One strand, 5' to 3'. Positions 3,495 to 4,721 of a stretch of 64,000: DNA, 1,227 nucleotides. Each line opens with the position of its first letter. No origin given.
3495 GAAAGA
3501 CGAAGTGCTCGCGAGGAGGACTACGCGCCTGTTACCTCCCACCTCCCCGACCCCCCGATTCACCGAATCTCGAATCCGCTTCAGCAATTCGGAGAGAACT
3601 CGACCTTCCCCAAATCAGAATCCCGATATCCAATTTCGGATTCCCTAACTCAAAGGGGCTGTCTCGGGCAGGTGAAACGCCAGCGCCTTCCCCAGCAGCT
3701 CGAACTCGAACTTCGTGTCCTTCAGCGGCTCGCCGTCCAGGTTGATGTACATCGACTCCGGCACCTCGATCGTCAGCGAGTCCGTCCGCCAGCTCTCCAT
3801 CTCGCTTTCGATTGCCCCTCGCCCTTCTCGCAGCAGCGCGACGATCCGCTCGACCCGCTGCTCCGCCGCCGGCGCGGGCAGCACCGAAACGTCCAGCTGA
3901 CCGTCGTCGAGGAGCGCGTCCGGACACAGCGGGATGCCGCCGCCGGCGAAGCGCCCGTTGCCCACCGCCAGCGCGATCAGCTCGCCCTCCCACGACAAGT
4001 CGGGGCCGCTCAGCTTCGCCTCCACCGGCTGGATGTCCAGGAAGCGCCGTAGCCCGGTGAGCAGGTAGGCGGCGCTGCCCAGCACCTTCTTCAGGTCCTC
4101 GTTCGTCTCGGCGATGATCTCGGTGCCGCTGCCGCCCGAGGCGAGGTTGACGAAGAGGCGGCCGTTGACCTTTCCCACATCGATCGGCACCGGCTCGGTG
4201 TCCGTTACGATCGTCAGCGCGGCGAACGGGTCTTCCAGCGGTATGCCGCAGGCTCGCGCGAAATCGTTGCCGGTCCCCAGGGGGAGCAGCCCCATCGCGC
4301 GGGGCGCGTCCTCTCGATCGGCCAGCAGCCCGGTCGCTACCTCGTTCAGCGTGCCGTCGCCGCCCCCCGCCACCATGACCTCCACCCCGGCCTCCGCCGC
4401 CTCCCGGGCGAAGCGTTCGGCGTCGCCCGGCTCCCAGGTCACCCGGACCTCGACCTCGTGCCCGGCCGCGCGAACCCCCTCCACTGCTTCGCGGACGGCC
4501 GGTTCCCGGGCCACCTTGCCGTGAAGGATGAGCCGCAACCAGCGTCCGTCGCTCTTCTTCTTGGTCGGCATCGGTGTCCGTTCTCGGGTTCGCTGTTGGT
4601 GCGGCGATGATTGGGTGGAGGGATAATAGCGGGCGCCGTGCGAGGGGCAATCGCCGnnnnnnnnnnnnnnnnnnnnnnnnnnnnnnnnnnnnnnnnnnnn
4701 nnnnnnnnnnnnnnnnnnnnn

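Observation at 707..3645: Two inverted copies of a ~250-bp nested palindrome bracket a single multihaem-cytochrome gene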

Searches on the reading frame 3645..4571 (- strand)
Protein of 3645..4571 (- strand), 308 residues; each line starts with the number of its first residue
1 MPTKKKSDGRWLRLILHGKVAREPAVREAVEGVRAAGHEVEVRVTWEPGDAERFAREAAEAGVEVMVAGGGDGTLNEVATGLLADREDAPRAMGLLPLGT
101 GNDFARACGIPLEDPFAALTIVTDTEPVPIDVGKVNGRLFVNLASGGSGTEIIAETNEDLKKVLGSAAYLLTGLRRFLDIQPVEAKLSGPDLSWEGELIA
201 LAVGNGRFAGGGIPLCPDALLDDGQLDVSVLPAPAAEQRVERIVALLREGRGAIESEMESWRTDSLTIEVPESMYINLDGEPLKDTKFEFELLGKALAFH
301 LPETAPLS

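Call 11: find_encoding_contigs(protein=window:3645-4571:-, flank=10000, max_places=6)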
Protein window:3645-4571:- (308 aa): 1 contig read that carries it; 1 place shown.
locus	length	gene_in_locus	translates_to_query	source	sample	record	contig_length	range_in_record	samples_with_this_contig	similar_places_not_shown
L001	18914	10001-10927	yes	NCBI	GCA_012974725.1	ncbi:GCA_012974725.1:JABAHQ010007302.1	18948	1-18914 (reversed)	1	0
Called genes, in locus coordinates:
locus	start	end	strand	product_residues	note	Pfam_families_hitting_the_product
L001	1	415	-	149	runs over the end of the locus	?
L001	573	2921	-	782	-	PF03704:BTAD, PF14559:TPR_19 (faint), PF21033:RMD1-3 (faint)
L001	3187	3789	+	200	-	-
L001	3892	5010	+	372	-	-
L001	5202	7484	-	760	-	PF13428:TPR_14 (faint), PF07719:TPR_2 (faint), PF13424:TPR_12 (faint), PF13432:TPR_16 (faint), PF00515:TPR_1 (faint), PF07721:TPR_4 (faint), PF13181:TPR_8 (faint), PF14559:TPR_19 (weak)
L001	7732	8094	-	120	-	PF05635:23S_rRNA_IVP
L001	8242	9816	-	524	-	PF00817:IMS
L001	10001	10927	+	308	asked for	PF00781:DAGK_cat, PF19279:YegS_C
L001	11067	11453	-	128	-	PF12895:ANAPC3 (faint), PF13414:TPR_11 (faint), PF13424:TPR_12 (faint), PF13431:TPR_17 (faint), PF13432:TPR_16 (faint), PF23914:TPR_CcmH_CycH (weak), PF14559:TPR_19 (weak), PF13428:TPR_14 (weak), +5 more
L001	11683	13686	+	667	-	-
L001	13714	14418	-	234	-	PF00154:RecA_N (weak)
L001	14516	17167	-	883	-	PF03704:BTAD, PF26550:Tricorn_2nd (faint), PF26549:Tricorn_N, PF07676:PD40, PF26549:Tricorn_N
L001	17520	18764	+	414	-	PF25919:BSH_CusB (weak), PF00364:Biotin_lipoyl (faint)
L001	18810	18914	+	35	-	?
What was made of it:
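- Tried and rejected: The one locus with gene calls shows no ORF called inside the elements (call 11).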

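Call 30: search_protein_families(library=pfam, proteins=[window:3645-4571:-], max_evalue=0.001)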
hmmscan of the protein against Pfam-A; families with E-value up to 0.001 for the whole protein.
window:3645-4571:- (308 aa): 2 families
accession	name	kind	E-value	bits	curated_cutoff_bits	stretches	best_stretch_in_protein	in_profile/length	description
PF00781.29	DAGK_cat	-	5.1e-28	97.6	23.6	1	21-135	14-125/125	Diacylglycerol kinase catalytic domain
PF19279.4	YegS_C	-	1.5e-15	57.7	27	1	154-297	12-154/158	YegS C-terminal NAD kinase beta sandwich-like domain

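Call 76: search_protein_families(library=ncbifam, proteins=[window:3645-4571:-], max_evalue=0.00001)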
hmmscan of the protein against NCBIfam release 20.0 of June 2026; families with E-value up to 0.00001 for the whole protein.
window:3645-4571:- (308 aa): 11 families
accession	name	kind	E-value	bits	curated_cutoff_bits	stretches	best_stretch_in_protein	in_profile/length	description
NF009602.0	PRK13054.1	equivalog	1.4e-105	352.7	284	1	12-307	6-298/301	lipid kinase YegS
TIGR03702.1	lip_kinase_YegS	equivalog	1.5e-101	339.4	387.45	1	13-307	3-294/295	lipid kinase YegS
TIGR00147.1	TIGR00147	subfamily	1.4e-62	211.4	118.65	1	15-302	10-295/296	YegS/Rv2252/BmrU family lipid kinase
NF009604.0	PRK13057.1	equivalog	1.7e-52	178.2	274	1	23-304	23-297/302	lipid kinase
NF009874.0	PRK13337.1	equivalog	4.6e-49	167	385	1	27-303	23-295/305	diacylglycerol kinase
NF009603.0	PRK13055.1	subfamily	8.2e-48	163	342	1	26-300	22-298/335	diacylglycerol kinase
NF009605.0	PRK13059.1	equivalog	2.6e-37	128.4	313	1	55-290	49-280/295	putative lipid kinase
NF002033.0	PRK00861.1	subfamily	4.1e-34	117.7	293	1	39-304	43-307/328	putative lipid kinase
NF040993.1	MamU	equivalog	1e-26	94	400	1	25-302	22-295/296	lipid kinase MamU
NF008882.0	PRK11914.1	equivalog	1.3e-23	83.6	302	1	18-271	20-273/306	diacylglycerol kinase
NF009025.0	PRK12361.1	equivalog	1.1e-19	70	505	1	36-302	270-540/546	hypothetical protein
